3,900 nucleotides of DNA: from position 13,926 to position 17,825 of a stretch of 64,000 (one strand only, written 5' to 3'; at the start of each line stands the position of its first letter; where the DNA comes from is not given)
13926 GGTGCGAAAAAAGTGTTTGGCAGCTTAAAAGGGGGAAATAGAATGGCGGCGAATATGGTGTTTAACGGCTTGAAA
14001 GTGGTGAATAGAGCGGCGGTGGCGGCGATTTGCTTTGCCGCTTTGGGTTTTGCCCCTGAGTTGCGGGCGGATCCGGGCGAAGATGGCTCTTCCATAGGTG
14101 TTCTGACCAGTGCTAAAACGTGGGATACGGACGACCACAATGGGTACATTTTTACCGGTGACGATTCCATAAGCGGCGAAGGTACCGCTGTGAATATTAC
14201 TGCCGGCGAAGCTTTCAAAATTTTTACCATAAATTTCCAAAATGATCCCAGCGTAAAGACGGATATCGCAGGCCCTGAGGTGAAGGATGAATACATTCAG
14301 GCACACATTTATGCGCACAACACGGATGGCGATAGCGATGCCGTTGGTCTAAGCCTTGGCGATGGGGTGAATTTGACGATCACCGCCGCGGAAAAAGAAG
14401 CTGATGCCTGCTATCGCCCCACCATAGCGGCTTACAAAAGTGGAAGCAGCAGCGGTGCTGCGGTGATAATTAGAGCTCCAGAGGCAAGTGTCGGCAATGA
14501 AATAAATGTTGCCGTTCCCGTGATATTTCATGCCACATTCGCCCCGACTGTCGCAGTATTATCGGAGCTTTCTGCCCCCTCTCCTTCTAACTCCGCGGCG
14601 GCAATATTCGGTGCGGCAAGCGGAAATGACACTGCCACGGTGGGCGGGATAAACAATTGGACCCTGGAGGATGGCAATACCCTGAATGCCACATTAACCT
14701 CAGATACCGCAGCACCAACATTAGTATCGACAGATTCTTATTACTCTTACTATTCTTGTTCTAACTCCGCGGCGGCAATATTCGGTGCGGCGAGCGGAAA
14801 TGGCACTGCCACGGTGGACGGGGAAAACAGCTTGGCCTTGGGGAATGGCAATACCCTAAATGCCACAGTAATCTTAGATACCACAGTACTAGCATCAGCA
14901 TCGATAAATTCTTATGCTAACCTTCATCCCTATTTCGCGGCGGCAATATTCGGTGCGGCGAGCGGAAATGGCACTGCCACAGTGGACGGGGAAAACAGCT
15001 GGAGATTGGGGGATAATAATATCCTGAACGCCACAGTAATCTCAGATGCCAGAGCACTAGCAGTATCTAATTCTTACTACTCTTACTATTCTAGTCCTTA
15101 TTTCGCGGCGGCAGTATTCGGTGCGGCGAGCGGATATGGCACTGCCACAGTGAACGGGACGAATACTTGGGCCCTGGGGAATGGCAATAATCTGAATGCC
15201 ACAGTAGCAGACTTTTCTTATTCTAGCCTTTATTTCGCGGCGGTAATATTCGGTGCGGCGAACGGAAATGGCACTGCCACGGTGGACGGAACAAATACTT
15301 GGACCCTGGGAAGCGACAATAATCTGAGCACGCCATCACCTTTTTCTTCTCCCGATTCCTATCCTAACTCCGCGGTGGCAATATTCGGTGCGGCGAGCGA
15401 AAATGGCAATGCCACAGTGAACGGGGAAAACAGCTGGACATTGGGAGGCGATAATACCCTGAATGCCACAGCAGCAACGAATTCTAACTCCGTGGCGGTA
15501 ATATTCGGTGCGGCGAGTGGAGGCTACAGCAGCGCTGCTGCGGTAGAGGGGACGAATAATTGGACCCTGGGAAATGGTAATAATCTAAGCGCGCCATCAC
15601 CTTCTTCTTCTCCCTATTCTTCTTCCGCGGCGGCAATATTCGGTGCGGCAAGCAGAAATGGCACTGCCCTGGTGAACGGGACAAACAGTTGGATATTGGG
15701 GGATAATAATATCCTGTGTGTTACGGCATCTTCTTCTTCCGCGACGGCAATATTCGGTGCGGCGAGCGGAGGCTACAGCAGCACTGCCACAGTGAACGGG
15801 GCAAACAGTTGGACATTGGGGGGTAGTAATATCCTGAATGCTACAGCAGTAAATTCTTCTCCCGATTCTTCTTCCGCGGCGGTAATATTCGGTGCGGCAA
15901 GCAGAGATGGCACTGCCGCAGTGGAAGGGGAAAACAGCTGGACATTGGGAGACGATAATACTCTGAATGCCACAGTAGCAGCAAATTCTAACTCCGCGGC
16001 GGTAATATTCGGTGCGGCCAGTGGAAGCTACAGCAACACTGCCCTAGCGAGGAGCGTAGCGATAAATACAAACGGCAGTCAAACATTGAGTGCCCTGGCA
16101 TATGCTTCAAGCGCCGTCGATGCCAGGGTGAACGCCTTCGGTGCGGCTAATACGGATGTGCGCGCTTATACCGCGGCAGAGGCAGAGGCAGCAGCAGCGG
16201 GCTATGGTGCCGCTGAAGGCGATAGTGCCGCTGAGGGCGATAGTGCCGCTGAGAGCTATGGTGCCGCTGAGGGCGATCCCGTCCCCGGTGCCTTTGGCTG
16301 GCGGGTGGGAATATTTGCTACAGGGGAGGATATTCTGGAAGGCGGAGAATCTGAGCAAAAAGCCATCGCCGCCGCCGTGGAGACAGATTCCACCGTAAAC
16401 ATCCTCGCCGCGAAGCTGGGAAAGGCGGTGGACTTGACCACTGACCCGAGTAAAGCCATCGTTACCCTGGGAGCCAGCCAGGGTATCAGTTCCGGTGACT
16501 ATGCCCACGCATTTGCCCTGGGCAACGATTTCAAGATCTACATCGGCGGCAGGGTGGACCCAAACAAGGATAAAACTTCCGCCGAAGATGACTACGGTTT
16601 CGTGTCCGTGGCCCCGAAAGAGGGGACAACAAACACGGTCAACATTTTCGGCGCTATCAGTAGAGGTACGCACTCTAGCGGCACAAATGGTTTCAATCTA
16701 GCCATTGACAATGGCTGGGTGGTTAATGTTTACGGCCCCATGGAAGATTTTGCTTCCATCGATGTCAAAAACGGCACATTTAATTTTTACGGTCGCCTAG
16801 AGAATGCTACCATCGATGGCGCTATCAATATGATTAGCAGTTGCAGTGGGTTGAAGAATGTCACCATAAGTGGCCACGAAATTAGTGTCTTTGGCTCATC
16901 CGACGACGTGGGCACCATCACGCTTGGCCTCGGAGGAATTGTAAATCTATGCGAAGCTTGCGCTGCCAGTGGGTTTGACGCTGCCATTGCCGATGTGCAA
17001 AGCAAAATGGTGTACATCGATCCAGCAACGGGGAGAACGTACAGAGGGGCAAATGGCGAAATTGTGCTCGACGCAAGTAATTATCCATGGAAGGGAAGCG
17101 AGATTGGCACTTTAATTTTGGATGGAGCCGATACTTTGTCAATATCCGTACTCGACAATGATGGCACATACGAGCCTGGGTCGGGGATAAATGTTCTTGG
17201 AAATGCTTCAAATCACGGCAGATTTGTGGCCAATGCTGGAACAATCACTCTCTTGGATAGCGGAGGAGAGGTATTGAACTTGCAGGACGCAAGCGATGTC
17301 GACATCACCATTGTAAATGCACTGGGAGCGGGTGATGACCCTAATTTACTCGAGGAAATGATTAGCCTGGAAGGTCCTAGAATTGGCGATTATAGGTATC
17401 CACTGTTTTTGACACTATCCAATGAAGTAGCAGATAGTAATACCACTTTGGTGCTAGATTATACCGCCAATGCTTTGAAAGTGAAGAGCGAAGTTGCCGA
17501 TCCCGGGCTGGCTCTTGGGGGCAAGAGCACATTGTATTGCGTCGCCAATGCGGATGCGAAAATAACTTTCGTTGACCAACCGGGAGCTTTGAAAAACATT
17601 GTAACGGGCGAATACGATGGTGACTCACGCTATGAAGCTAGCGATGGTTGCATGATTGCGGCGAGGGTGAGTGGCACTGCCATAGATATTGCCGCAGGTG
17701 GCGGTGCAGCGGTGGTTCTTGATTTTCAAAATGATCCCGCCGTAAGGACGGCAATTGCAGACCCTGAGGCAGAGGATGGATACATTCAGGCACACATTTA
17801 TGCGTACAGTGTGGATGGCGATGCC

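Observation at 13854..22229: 2791-aa autotransporter built from a tandem duplication of an entire ~1150-aa passenger module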

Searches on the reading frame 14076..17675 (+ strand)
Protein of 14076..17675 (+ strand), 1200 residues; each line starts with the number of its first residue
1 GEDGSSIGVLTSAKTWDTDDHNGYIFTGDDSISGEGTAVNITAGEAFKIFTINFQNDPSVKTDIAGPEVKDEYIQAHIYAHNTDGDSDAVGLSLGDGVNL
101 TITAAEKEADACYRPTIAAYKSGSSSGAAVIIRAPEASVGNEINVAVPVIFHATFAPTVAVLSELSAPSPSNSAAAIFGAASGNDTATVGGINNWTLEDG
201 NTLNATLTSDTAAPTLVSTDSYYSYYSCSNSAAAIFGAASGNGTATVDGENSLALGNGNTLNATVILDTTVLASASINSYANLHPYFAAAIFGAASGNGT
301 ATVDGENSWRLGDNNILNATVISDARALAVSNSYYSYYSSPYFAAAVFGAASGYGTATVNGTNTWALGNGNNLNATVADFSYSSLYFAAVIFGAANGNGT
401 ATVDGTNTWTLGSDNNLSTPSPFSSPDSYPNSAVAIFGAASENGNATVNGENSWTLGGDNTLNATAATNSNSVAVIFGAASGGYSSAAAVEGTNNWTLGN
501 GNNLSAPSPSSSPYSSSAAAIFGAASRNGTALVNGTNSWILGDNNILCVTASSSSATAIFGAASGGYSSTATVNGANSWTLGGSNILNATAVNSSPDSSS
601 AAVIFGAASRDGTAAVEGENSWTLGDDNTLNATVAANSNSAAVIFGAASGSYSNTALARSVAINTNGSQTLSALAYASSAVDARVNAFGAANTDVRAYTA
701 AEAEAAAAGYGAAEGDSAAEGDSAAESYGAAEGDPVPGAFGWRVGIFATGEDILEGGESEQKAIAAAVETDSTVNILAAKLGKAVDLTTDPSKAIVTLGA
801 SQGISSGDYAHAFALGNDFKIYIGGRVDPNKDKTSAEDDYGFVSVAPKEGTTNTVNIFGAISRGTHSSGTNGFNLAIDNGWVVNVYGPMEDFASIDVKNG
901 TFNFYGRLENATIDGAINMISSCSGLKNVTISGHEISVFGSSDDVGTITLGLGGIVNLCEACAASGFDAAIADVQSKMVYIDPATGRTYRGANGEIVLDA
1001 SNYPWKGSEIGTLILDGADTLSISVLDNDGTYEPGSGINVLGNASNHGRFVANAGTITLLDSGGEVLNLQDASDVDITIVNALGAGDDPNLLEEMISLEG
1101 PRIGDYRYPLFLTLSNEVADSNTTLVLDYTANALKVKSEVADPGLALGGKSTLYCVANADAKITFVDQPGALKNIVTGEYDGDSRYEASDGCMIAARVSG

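Call 40: search_protein_families(library=pfam, alignment_id=A3, max_evalue=1)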
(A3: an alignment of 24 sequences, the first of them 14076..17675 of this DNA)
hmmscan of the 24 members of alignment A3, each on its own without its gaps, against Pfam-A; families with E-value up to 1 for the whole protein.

A. member 1, window:14076-17675:+ (1200 aa): 1 family
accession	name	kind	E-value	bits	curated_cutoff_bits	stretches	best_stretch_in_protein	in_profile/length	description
PF14466.11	PLCC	-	0.0057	16.7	24.2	0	284-327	47-90/153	PLAT/LH2 and C2-like Ca2+-binding lipoprotein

B. families by the number of members that match (of 24 scanned): 13 families
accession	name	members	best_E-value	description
PF03797.25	Autotransporter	2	1.5e-27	Autotransporter beta-domain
PF12478.13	UBAP2-Lig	2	2.7e-06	UBAP2/protein lingerer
PF13505.12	OMP_b-brl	1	0.00038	Outer membrane protein beta-barrel domain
PF14466.11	PLCC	1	0.0057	PLAT/LH2 and C2-like Ca2+-binding lipoprotein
PF18889.6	Beta_helix_3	1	0.021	Beta helix repeat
PF21519.2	Tailspike_C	1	0.032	Tailspike protein, C-terminal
PF03775.22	MinC_C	1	0.034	Septum formation inhibitor MinC, C-terminal domain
PF21916.1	mtd_2nd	1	0.035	Mtd second domain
PF21110.3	GlxA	1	0.046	GlxA beta barrel domain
PF16411.10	SusF_SusE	1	0.093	Outer membrane protein SusF_SusE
PF23887.1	Phage_Gene47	1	0.18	Phage L5 gene 47-like protein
PF21151.2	CSN1_C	1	0.31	COP9 signalosome complex subunit 1, C-terminal helix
PF07403.16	DUF1505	1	0.59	Protein of unknown function (DUF1505)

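Call 45: predict_structure(alignment_id=A3)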
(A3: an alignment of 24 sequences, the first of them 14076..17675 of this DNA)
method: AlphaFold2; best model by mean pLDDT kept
length: 1200 residues; sequences in the alignment: 24
mean_pLDDT: 79.3   pTM: 0.83
mean pLDDT of the five models: 79.3, 76.5, 76.0, 73.3, 72.9
residues with pLDDT >= 90: 579; 70-90: 298; 50-70: 151; < 50: 172
segments of 3 or more residues with pLDDT < 50: 273-275, 423-437, 443-449, 451-453, 455-468, 711-732, 834-838, 911-923, 1101-1113, 1115-1132, 1150-1200
pLDDT, mean of each block of 10 residues (from residue 1): 68 87 88 95 77 91 72 86 90 92 72 85 90 82 93 86 67 94 91 93 90 59 67 96 95 96 87 53 85 96 96 96 68 58 94 96 96 88 81 95 96 92 45 43 45 40 38 94 91 95 90 86 94 95 95 92 92 94 96 88 97 92 96 95 97 87 97 96 96 73 53 41 42 57 95 83 88 98 93 94 89 94 91 53 93 97 92 92 93 88 76 45 70 84 86 86 83 96 85 96 82 85 80 76 79 82 74 66 77 75 41 41 31 56 65 33 33 32 33 29
secondary structure, 60 per line:
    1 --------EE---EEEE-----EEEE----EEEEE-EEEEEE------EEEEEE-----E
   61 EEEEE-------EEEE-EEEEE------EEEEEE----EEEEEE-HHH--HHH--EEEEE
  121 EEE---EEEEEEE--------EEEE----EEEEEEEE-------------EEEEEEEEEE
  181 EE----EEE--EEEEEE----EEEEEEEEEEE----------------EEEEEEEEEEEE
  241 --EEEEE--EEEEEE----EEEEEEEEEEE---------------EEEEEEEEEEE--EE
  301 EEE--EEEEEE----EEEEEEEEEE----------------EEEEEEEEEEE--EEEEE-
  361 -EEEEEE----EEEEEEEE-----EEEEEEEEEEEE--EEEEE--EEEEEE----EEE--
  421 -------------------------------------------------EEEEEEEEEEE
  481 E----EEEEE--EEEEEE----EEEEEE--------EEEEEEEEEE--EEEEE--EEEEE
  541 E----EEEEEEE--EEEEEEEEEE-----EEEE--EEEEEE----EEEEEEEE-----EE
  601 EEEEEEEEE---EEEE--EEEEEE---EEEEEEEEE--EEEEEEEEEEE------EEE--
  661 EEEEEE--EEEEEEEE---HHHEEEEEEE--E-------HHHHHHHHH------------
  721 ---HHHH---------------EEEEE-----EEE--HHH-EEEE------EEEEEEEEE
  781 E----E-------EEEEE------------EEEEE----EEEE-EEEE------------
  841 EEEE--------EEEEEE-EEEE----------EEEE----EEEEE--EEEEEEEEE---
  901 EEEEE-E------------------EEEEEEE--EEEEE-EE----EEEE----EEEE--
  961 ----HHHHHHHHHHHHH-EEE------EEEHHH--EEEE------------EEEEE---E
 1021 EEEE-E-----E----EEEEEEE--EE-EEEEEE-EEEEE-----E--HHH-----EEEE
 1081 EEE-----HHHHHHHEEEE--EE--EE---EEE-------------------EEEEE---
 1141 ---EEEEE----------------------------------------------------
elements in order (helices of 4 or more, strands of 3 or more residues): E14-17 E23-26 E31-35 E37-42 E49-54 E60-65 E73-76 E78-82 E89-94 E99-104 E116-123 E127-133 E142-145 E150-157 E171-182 E187-189 E192-197 E202-212 E229-240 E243-247 E250-255 E260-270 E286-296 E299-303 E306-311 E316-325 E342-352 E355-359 E362-367 E372-379 E385-396 E399-403 E406-411 E416-418 E470-481 E486-490 E493-498 E503-508 E517-526 E529-533 E536-541 E546-552 E555-564 E570-573 E576-581 E586-593 E599-609 E613-616 E619-624 E628-636 E639-649 E656-658 E661-666 E669-676 E683-689 H700-708 H724-727 E743-747 E753-755 E762-765 E772-781 E794-798 E811-815 E820-823 E825-828 E841-844 E853-858 E860-863 E874-877 E882-886 E889-897 E901-905 E926-932 E935-939 E947-950 E955-958 H965-977 E979-981 E988-990 E996-999 E1012-1016 E1020-1024 E1037-1043 E1049-1054 E1056-1060 E1077-1083 H1089-1095 E1096-1099 E1111-1113 E1133-1137 E1144-1148
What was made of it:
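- On Type Va (classical) autotransporter: The AF2 model is all-beta and periodic, with pTM 0.83 (call 45).
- Module 1 is modelled with pTM 0.83 and mean pLDDT 79 as an all-beta structure with a regular four-strand pattern per unit (call 45). One whole unit (aa 497-542), the spacers, and most of aa 1175-1274 of the inter-module region are low confidence (call 45).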

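Call 47: fold_search(model_id=the predicted structure, library=pdb)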
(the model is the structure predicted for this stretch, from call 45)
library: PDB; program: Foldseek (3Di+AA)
matches with E <= 10: 42; with E <= 0.001: 0
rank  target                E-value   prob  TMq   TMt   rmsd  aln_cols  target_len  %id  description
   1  7usl_C                1.3e-01  0.02  0.06  0.08  26.7       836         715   10  Integrin alphaM/beta2 ectodomain in complex with adenylate cyclase toxin RTX751 and M1F5 Fab (released 2022-08-17)
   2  4kh3                  2.9e-01  0.03  0.07  0.12  22.8       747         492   10  Structure of a bacterial self-associating protein (released 2014-01-15)
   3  6p5t_B                8.4e-01  0.01  0.07  0.09  25.1      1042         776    9  Surface-layer (S-layer) RsaA protein from Caulobacter crescentus bound to strontium and iodide (released 2020-01-15)
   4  6p5t_D                8.4e-01  0.01  0.07  0.09  22.9      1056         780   11  Surface-layer (S-layer) RsaA protein from Caulobacter crescentus bound to strontium and iodide (released 2020-01-15)
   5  6p5t_A                1.1e+00  0.01  0.08  0.09  24.6      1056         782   10  Surface-layer (S-layer) RsaA protein from Caulobacter crescentus bound to strontium and iodide (released 2020-01-15)
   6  7koh_C                1.2e+00  0.02  0.07  0.12  23.1       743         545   10  Crystal structure of antigen 43 from Escherichia coli EDL933 (released 2022-03-09)
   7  6p5t_C                1.6e+00  0.01  0.07  0.09  25.1      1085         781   10  Surface-layer (S-layer) RsaA protein from Caulobacter crescentus bound to strontium and iodide (released 2020-01-15)
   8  6c72_A                2.0e+00  0.01  0.07  0.11  18.9       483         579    8  Crystal structure of a tailspike protein gp49 from Acinetobacter baumannii bacteriophage Fri1, a capsular polysacchari (released 2019-01-23)
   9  6bea                  2.5e+00  0.06  0.15  0.31  14.6       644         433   15  Crystal structure of the autotransporter UpaB from E. coli strain CFT073 (released 2019-04-10)
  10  3ak5_C                2.9e+00  0.03  0.14  0.17  20.6      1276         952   10  Hemoglobin protease (Hbp) passenger missing domain-2 (released 2010-10-06)
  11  3zpp                  3.5e+00  0.02  0.09  0.19  16.9       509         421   12  Structure of the Streptococcus pneumoniae surface protein and adhesin PfbA (released 2013-05-29)
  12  7w1d_D                3.5e+00  0.01  0.09  0.12  18.2       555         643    8  Crystal structure of Klebsiella pneumoniae K1 capsule-specific polysaccharide lyase in a C2 crystal form (released 2022-05-18)
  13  7koh_A                3.5e+00  0.01  0.07  0.11  21.7       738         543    8  Crystal structure of antigen 43 from Escherichia coli EDL933 (released 2022-03-09)
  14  6qvi_C                3.8e+00  0.01  0.05  0.09  23.3       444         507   11  Crystal structure of competence-associated pilin ComZ from Thermus thermophilus (released 2019-05-29)
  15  7xzf_A                4.2e+00  0.01  0.09  0.18  19.7       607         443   11  Wild type of the N-terminal domain of fucoidan lyase FdlA (released 2022-09-28)
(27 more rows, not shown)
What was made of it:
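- The weak Foldseek list is dominated by beta-helix proteins, including Ag43, UpaB, Hbp, EspP and VacA (call 47). Self-associating autotransporters (Ag43) appear in the weak structural list (call 47).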

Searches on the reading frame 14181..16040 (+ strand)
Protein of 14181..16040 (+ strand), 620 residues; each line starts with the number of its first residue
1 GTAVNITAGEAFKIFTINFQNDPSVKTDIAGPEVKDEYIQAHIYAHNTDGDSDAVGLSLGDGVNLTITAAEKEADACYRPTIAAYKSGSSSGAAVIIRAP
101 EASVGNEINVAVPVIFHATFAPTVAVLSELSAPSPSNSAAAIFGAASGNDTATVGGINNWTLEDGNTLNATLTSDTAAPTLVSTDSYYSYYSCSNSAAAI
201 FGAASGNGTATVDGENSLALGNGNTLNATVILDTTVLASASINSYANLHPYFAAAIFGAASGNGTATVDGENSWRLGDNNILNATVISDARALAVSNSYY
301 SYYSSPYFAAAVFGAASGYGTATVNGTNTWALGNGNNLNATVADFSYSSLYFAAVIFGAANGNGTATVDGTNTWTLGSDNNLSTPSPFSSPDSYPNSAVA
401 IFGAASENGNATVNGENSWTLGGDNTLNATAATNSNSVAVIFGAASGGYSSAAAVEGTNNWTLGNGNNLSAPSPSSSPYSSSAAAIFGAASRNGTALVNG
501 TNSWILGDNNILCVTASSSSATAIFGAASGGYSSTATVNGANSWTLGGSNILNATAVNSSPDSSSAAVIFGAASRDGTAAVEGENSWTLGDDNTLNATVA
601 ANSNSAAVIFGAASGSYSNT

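Call 79: search_solved_structures(query=window:14181-16040:+, max_evalue=10)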
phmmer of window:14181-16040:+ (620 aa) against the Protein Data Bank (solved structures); distinct sequences matched with E-value up to 10: 3.
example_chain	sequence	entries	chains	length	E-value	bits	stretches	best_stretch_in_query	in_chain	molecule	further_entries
1kuu_A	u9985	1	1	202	0.0028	19.9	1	47-143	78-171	conserved protein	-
2ntk_A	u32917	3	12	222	0.0036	19.6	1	47-143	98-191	IMP cyclohydrolase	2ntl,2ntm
2kmv_A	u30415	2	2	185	0.048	15.9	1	271-346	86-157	Copper-transporting ATPase 1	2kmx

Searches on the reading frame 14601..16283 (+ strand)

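Call 10: search_protein_families(library=pfam, proteins=[window:14601-16283:+], max_evalue=10)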
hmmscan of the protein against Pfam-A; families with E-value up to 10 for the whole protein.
window:14601-16283:+ (561 aa): 2 families
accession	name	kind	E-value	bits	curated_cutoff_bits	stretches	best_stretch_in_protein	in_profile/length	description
PF14466.11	PLCC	-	7.7e-05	22.8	24.2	3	109-153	47-91/153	PLAT/LH2 and C2-like Ca2+-binding lipoprotein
PF23791.1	DUF7173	-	1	9.8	27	0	313-331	52-70/145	Family of unknown function (DUF7173)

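Call 85: search_protein_families(library=ncbifam, proteins=[window:14601-16283:+], max_evalue=1)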
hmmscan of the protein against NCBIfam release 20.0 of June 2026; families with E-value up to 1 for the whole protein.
window:14601-16283:+ (561 aa): 0 families
